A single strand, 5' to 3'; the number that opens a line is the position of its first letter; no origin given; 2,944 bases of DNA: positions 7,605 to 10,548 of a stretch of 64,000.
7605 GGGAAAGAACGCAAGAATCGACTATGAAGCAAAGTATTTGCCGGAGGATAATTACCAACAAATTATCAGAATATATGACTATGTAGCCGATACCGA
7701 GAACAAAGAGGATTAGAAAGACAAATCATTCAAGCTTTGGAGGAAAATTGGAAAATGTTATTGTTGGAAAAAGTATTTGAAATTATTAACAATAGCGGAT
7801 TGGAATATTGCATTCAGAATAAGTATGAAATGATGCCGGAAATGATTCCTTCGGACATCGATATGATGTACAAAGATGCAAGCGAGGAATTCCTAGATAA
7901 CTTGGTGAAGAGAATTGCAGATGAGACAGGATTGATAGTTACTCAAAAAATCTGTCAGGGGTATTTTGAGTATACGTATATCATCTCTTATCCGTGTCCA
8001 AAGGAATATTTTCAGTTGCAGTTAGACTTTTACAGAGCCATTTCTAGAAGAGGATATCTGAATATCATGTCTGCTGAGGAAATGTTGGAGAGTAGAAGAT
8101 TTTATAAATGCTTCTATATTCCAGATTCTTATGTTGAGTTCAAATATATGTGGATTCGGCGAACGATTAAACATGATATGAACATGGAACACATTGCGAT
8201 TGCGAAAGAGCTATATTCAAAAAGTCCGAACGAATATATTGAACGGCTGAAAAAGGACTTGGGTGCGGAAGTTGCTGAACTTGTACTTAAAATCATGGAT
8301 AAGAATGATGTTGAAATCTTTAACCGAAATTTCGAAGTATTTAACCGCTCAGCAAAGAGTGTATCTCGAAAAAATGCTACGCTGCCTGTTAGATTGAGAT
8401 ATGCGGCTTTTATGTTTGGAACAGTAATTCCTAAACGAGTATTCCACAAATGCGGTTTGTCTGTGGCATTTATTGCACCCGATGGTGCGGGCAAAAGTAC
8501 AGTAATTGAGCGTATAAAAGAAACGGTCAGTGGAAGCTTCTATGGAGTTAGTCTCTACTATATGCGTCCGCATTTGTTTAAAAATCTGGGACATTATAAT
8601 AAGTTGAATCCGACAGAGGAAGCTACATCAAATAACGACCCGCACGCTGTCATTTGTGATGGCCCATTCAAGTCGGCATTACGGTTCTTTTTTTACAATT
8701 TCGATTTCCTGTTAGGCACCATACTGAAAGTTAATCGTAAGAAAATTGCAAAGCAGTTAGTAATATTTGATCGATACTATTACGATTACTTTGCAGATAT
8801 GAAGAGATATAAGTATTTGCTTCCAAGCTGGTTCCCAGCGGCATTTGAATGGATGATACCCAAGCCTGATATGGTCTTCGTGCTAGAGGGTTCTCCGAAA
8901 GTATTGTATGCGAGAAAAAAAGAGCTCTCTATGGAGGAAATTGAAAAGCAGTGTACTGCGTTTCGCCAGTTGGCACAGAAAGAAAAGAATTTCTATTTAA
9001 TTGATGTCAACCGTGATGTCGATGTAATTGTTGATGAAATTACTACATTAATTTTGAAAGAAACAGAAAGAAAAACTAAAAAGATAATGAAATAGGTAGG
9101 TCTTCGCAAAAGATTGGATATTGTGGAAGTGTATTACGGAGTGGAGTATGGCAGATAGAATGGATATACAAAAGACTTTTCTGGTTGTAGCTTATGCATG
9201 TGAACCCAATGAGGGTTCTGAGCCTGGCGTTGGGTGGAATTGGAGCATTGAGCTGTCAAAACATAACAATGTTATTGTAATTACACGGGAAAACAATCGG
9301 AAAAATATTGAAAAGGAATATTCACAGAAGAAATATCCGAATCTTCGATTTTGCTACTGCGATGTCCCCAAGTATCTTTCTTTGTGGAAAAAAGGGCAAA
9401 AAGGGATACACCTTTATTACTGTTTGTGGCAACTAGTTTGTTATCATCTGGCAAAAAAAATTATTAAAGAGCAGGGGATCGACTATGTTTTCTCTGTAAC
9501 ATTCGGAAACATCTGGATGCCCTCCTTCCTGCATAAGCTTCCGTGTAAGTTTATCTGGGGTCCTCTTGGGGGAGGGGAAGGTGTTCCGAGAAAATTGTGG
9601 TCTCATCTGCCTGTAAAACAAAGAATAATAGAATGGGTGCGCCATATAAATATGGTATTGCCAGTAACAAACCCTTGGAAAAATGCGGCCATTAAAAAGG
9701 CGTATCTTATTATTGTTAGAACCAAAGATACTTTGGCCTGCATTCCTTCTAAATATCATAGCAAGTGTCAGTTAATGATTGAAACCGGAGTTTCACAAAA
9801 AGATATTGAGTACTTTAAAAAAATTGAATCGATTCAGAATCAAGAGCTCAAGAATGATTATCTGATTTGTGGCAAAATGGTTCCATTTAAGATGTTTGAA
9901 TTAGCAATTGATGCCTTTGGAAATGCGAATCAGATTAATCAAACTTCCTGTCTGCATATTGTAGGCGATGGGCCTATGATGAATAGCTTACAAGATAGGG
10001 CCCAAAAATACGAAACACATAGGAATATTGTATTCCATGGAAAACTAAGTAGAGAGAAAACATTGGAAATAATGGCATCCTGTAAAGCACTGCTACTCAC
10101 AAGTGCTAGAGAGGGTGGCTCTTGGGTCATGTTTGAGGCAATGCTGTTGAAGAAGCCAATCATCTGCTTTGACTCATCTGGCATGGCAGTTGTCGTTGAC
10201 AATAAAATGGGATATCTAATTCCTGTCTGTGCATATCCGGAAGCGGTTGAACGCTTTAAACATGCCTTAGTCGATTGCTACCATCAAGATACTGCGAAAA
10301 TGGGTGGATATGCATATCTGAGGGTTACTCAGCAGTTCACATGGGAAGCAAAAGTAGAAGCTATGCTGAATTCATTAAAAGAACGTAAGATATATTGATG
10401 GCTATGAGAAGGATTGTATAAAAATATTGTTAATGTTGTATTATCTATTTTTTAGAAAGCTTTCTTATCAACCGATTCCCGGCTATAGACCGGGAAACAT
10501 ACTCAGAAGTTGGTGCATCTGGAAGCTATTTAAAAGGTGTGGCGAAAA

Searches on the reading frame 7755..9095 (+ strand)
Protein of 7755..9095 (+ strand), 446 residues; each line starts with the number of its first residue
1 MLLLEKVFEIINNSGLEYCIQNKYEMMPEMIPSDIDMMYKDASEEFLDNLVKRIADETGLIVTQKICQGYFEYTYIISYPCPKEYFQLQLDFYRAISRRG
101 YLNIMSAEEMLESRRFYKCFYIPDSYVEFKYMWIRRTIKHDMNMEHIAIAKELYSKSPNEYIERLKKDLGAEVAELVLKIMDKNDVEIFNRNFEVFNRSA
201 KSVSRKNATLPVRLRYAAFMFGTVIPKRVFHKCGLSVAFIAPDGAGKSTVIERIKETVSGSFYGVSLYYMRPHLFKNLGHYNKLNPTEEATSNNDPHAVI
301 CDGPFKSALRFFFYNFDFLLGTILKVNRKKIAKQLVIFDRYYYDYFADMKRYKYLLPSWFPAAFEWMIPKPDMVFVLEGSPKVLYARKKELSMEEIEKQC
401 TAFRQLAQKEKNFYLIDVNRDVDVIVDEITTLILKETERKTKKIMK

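Call 51: search_protein_families(library=ncbifam, proteins=[window:7755-9095:+], max_evalue=0.00001)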
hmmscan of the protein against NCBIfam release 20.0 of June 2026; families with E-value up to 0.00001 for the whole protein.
window:7755-9095:+ (446 aa): 1 family
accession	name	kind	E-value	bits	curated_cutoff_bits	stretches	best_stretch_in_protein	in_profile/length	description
TIGR00041.1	DTMP_kinase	equivalog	4.6e-07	29.7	83.25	0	326-429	83-196/196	dTMP kinase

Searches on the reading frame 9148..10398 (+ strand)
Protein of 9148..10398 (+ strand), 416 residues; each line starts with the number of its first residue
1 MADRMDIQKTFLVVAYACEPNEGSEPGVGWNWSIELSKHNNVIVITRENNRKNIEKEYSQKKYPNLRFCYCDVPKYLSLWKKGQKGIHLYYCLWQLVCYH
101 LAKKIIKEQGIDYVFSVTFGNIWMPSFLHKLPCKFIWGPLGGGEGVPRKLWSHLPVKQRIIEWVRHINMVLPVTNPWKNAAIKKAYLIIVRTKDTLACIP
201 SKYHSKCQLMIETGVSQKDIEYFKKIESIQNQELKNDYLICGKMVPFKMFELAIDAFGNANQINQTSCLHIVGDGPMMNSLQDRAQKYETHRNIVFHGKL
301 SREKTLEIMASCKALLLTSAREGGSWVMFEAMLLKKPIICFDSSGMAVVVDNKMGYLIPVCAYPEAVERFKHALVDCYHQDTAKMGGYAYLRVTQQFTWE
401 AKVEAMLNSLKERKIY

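Call 51: search_protein_families(library=ncbifam, proteins=[window:9148-10398:+], max_evalue=0.00001)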
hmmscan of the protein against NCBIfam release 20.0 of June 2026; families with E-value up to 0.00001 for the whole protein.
window:9148-10398:+ (416 aa): 15 families
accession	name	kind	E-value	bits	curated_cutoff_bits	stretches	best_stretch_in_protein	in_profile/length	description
NF041879.1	EPS_EpsH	equivalog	2.1e-23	82.7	800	1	11-408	4-411/431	exopolysaccharide biosynthesis glycosyltransferase EpsH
TIGR04157.1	glyco_rSAM_CFB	subfamily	4.6e-14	52.2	400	1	183-377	168-367/406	TIGR04157 family glycosyltransferase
TIGR03999.1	thiol_BshA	equivalog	1e-12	47.7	273.7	1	246-406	210-366/375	N-acetyl-alpha-D-glucosaminyl L-malate synthase BshA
TIGR03088.1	stp2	hypoth_equivalog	3.6e-12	46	409.05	1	239-406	198-366/374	TIGR03088 family PEP-CTERM/XrtA system glycosyltransferase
NF047684.1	TeichurnBiosyTuaC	equivalog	3e-11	42.9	550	1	260-405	241-381/391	teichuronic acid biosynthesis protein TuaC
NF053787.1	GlcN_PG_synth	equivalog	6.6e-11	41.7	480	1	294-410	243-356/361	N-acetylglucosaminyl phosphatidylglycerol synthase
NF047880.1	glyco_SdgA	exception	1.4e-10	40.4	800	1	226-376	305-456/488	serine-aspartate repeat adhesin O-glycosyltransferase SdgA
NF041876.1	EPS_EpsE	equivalog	3e-10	39.9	400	1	189-402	166-385/389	exopolysaccharide biosynthesis GT4 family glycosyltransferase EpsE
NF007396.0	PRK09922.1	equivalog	5.2e-09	35.4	385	1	210-370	150-320/361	lipopolysaccharide 1,6-galactosyltransferase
NF050063.1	ProtGlycPglJ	equivalog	3.6e-08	33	500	1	204-363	167-319/363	N-acetylgalactosamine-N,N'-diacetylbacillosaminyl-diphospho-undecaprenol 4-alpha-N-acetylgalactosaminyltransferase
TIGR04348.1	TIGR04348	equivalog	1.2e-07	31.1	300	1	179-346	90-247/310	selenoneine biosynthesis selenosugar synthase SenB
NF041010.1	glycosy_Agl16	equivalog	2.3e-07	30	575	1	210-375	160-320/352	glycosylation protein Agl16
NF046085.1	XrtY_assoc_Gly1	equivalog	1.2e-06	27.7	400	1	248-360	222-334/387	XrtY-associated glycosyltransferase XYAG1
TIGR02149.1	glgA_Coryne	subfamily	1.7e-06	27.4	302.4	1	274-404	243-381/391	glycogen synthase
TIGR04047.1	MSMEG_0565_glyc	hypoth_equivalog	3.1e-06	26.5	259.85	0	281-408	245-369/373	MSMEG_0565 family glycosyltransferase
